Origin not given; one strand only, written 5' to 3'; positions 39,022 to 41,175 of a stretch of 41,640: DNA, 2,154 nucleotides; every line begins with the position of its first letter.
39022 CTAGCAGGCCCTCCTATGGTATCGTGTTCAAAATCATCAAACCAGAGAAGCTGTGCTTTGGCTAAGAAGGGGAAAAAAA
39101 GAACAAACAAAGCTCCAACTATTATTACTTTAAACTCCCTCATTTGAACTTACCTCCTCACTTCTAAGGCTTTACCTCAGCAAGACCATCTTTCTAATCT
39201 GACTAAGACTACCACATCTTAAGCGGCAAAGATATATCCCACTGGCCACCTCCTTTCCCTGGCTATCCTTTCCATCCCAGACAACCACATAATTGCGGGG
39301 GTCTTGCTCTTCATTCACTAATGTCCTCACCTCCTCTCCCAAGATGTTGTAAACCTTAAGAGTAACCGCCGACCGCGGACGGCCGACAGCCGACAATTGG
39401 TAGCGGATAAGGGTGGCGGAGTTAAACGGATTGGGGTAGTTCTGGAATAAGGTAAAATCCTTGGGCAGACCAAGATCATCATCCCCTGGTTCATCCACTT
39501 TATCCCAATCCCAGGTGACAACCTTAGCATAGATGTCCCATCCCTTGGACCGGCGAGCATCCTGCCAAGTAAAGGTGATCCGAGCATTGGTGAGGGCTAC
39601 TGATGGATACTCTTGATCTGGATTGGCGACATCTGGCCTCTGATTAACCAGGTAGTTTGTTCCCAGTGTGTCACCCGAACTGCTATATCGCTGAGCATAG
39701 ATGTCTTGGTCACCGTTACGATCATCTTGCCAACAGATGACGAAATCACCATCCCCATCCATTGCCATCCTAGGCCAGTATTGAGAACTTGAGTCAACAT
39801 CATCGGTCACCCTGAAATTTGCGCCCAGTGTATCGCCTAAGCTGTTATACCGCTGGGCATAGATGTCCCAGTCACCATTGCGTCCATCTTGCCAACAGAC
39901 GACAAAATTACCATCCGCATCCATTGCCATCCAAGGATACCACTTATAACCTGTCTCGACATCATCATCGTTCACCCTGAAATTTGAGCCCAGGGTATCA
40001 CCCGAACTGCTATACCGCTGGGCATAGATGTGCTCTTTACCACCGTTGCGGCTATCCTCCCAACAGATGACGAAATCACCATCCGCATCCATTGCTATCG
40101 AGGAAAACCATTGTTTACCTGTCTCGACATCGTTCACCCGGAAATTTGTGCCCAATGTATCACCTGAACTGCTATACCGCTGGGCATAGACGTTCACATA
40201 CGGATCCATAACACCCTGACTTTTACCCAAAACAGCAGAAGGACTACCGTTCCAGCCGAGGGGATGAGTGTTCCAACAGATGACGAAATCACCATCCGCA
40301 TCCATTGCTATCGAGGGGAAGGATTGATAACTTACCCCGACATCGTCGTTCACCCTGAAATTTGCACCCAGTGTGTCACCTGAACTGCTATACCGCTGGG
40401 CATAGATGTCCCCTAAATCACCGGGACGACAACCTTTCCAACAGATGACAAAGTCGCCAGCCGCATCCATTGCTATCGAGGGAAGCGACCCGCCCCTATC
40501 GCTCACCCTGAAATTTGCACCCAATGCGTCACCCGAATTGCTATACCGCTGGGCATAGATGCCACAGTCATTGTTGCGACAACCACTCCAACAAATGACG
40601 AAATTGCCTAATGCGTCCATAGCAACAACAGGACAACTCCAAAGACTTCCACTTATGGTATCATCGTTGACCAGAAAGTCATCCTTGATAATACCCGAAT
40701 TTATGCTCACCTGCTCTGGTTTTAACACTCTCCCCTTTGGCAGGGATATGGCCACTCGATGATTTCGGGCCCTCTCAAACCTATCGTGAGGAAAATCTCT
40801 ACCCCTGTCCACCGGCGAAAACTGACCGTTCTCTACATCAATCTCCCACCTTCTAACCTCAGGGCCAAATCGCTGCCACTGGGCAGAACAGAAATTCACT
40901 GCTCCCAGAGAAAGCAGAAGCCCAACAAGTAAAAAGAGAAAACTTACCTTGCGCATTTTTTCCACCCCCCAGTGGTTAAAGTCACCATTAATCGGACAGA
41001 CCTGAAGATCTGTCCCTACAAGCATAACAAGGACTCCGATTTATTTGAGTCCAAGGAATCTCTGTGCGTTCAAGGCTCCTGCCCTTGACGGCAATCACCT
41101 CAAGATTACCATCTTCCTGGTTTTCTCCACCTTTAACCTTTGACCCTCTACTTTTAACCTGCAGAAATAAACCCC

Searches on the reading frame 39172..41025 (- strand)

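Call 12: search_protein_families(library=pfam, proteins=[window:39172-41025:-], max_evalue=0.001)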
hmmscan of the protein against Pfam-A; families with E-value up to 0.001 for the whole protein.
window:39172-41025:- (617 aa): 3 families
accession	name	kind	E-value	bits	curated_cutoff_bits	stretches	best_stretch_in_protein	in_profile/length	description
PF13860.13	FlgD_ig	-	6.3e-09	36.1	27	1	549-598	20-69/79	FlgD Ig-like domain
PF15892.11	BNR_4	-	8e-06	25.9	27.3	0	362-432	95-167/272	BNR repeat-containing family member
PF18962.6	Por_Secre_tail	-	0.00067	20.3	27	0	530-614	2-74/75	Secretion system C-terminal sorting domain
